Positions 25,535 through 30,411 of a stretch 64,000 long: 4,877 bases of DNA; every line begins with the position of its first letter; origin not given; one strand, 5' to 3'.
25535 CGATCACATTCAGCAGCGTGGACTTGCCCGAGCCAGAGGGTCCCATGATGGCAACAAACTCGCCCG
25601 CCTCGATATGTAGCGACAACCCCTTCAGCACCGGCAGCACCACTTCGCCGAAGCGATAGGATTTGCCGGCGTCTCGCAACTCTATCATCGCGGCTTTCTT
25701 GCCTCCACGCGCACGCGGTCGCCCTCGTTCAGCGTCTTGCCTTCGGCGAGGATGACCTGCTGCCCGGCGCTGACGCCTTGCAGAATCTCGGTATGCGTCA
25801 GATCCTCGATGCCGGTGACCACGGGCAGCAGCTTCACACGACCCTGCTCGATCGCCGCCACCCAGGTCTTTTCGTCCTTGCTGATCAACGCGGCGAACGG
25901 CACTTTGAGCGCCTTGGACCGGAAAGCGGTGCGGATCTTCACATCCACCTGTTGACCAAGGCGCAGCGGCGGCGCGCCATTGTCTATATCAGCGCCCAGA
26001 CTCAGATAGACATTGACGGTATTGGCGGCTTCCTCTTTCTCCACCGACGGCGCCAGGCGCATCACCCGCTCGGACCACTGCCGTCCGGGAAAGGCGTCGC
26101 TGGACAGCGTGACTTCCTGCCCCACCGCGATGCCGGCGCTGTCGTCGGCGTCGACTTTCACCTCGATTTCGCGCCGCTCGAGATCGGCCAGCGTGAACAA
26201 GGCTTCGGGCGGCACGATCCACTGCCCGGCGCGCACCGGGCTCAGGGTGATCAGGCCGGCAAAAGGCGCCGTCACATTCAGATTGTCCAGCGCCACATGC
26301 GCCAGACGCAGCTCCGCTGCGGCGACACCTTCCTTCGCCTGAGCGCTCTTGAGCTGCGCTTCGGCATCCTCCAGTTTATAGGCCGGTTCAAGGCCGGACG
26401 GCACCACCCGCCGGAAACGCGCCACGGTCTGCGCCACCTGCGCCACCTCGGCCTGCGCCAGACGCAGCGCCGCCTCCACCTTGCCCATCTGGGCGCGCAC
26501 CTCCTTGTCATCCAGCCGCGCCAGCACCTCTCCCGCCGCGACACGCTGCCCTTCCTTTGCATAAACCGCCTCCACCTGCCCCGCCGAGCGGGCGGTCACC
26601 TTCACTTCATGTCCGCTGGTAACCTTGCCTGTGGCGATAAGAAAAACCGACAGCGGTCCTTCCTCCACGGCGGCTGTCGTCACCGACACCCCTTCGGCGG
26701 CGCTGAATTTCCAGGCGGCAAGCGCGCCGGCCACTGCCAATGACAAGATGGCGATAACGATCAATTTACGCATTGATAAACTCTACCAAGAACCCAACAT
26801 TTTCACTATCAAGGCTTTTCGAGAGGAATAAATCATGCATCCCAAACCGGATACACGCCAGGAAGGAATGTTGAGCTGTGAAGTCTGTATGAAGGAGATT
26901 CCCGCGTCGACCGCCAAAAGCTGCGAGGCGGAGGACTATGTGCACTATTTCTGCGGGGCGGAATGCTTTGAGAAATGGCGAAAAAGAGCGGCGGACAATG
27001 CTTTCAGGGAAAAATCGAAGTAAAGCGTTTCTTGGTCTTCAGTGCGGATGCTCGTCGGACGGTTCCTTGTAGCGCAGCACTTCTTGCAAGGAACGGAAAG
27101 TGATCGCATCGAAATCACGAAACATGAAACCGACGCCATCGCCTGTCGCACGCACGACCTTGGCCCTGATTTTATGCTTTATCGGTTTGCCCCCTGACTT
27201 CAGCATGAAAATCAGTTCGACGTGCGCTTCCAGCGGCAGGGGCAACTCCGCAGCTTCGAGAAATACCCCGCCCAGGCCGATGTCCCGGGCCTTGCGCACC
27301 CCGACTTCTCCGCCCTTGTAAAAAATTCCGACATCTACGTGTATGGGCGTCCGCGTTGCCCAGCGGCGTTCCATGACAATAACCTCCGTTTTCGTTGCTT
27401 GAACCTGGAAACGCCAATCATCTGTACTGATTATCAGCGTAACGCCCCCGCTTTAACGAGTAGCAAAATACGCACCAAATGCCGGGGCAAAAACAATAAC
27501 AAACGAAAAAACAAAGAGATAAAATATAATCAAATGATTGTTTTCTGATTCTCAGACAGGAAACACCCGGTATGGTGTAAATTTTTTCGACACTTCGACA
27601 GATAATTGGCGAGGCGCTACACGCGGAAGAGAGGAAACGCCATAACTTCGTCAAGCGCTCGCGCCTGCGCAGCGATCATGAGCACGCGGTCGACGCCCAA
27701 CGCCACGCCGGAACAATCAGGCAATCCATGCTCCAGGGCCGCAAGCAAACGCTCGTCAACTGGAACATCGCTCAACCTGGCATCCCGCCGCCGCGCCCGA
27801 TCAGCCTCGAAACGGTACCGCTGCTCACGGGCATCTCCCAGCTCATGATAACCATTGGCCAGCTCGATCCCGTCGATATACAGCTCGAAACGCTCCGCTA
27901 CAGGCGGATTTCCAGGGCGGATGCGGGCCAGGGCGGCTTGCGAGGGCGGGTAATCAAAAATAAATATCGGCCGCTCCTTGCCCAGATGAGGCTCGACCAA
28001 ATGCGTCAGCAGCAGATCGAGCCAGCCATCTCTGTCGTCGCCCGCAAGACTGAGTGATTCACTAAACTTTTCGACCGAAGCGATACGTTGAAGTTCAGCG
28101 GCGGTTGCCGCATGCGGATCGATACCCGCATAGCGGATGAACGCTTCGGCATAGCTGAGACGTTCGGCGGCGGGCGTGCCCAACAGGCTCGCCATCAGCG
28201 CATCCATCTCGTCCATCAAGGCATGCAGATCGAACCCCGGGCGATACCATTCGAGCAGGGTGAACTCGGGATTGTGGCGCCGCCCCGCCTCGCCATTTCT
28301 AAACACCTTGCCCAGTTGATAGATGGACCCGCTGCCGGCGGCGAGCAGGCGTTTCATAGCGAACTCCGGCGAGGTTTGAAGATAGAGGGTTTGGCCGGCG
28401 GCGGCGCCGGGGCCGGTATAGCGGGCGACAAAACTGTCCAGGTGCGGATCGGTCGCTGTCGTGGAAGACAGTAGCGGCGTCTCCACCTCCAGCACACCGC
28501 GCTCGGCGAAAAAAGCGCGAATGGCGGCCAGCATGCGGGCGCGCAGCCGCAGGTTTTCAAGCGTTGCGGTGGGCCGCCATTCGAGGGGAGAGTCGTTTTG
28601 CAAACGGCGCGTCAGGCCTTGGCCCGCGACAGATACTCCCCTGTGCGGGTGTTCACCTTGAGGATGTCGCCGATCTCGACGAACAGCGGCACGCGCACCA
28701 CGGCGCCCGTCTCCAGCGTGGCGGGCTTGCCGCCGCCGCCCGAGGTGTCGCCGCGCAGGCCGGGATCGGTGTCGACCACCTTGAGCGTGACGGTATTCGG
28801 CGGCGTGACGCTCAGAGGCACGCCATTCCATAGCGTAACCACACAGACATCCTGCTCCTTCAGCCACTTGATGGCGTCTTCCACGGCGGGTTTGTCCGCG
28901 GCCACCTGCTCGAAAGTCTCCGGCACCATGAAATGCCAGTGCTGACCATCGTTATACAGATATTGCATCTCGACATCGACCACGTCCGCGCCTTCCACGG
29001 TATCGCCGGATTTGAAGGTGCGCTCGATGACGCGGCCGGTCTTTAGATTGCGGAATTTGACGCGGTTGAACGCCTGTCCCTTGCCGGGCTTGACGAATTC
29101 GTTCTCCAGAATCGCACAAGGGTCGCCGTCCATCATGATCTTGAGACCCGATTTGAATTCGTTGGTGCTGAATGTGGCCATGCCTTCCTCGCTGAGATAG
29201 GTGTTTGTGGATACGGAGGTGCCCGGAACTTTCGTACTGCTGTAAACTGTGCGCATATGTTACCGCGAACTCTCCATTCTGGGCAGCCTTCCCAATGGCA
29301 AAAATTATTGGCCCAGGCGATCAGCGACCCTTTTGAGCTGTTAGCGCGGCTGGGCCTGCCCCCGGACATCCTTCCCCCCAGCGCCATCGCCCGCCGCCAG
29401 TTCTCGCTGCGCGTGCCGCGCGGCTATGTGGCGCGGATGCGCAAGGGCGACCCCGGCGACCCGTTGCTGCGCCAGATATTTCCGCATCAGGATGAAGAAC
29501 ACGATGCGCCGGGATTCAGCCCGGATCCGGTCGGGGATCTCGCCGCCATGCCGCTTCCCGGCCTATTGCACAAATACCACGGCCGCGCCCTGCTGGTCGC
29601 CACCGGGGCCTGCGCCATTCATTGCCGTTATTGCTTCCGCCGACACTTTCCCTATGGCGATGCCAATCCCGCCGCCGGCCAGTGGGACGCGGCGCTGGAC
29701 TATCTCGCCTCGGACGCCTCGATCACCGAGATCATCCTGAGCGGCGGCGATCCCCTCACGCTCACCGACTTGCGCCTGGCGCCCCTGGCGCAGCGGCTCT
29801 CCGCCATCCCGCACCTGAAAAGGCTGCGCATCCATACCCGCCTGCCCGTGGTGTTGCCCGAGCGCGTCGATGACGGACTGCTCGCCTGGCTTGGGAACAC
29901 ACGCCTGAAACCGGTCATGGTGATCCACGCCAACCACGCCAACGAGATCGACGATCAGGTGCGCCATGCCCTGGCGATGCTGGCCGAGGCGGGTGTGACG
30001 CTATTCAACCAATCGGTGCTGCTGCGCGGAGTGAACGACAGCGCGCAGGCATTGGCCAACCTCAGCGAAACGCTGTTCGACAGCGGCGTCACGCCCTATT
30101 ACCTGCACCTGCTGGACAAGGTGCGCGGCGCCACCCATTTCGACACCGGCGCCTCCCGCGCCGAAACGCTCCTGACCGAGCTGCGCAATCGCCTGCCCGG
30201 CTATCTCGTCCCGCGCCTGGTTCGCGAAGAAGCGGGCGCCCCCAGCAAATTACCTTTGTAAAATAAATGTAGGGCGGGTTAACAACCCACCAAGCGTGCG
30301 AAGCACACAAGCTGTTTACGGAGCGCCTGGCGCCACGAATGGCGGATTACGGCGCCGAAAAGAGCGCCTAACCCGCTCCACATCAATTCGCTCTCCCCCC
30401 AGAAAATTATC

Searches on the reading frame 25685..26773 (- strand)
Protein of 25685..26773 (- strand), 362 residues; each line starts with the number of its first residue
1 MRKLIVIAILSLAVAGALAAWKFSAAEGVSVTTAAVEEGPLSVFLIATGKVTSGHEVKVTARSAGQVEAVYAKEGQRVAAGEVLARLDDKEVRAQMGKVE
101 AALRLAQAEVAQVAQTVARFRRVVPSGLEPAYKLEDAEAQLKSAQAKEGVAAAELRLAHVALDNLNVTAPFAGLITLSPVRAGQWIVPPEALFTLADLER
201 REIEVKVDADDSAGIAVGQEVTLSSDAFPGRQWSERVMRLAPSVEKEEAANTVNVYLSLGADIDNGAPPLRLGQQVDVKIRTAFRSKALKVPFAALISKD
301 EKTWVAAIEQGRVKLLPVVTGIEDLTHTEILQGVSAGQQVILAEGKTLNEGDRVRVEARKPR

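Call 13: search_protein_families(library=pfam, proteins=[window:25685-26773:-], max_evalue=0.001)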
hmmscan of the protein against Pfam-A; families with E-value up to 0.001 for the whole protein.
window:25685-26773:- (362 aa): 4 families
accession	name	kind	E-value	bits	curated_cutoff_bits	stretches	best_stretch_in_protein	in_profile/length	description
PF16576.10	HlyD_D23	-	2.7e-21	76.3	30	1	55-248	18-192/214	Barrel-sandwich domain of CusB or HlyD membrane-fusion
PF13437.12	HlyD_3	-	3.9e-19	69.8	22.2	1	167-272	2-105/106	HlyD family secretion protein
PF13533.13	Biotin_lipoyl_2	-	7.2e-08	32.5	29.8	1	57-88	1-32/32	Biotin-lipoyl like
PF00364.28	Biotin_lipoyl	-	4.3e-05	23.7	22.1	1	56-87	42-73/73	Biotin-requiring enzyme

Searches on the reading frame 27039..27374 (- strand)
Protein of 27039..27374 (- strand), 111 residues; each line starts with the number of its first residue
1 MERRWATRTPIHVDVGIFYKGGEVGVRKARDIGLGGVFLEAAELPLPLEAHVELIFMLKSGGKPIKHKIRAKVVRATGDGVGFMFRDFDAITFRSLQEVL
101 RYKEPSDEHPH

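Call 61: search_protein_families(library=pfam, proteins=[window:27039-27374:-], max_evalue=10)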
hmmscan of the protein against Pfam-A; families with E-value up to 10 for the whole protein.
window:27039-27374:- (111 aa): 1 family
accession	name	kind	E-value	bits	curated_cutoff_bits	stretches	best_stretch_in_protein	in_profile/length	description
PF07238.19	PilZ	-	1.2e-09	38.9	22.5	1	2-99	1-99/102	PilZ domain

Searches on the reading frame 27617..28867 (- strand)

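Call 13: search_protein_families(library=pfam, proteins=[window:27617-28867:-], max_evalue=0.001)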
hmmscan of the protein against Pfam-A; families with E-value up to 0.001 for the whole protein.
window:27617-28867:- (416 aa): 1 family
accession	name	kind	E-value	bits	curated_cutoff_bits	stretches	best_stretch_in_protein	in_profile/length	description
PF00152.25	tRNA-synt_2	-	9.5e-46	156.7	25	1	95-413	11-306/308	tRNA synthetases class II (D, K and N)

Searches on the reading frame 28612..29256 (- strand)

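Call 13: search_protein_families(library=pfam, proteins=[window:28612-29256:-], max_evalue=0.001)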
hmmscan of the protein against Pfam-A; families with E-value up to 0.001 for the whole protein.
window:28612-29256:- (214 aa): 3 families
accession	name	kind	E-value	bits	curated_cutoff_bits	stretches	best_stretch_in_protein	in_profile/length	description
PF08207.18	EFP_N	-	4.1e-28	97.6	23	1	30-87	1-58/58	Elongation factor P (EF-P) KOW-like domain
PF09285.17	Elong-fact-P_C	-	5.3e-26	90.5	25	1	156-211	1-56/56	Elongation factor P, C-terminal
PF01132.26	EFP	-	1.8e-22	79.5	27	1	96-148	2-54/54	Elongation factor P (EF-P) OB domain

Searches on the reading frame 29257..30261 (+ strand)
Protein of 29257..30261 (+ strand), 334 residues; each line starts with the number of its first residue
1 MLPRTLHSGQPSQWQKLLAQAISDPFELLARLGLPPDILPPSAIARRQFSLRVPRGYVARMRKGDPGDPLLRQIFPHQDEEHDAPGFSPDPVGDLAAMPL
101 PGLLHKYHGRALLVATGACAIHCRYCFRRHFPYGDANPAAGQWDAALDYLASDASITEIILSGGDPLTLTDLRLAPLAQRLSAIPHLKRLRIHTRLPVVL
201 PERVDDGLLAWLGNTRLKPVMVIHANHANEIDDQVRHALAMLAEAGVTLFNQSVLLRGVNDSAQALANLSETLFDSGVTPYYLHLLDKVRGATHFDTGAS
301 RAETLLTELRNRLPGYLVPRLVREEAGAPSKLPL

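Call 13: search_protein_families(library=pfam, proteins=[window:29257-30261:+], max_evalue=0.001)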
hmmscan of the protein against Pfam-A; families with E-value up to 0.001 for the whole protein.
window:29257-30261:+ (334 aa): 3 families
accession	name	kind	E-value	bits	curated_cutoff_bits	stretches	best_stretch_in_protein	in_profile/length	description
PF04055.27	Radical_SAM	-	3e-08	34.5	29.5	1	115-205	3-95/166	Radical SAM superfamily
PF13353.11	Fer4_12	-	0.00017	22.4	22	1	114-181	10-77/137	4Fe-4S single cluster domain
PF19238.5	Radical_SAM_2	-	0.00078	19.6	26.7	0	230-265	99-134/151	Radical SAM-like domain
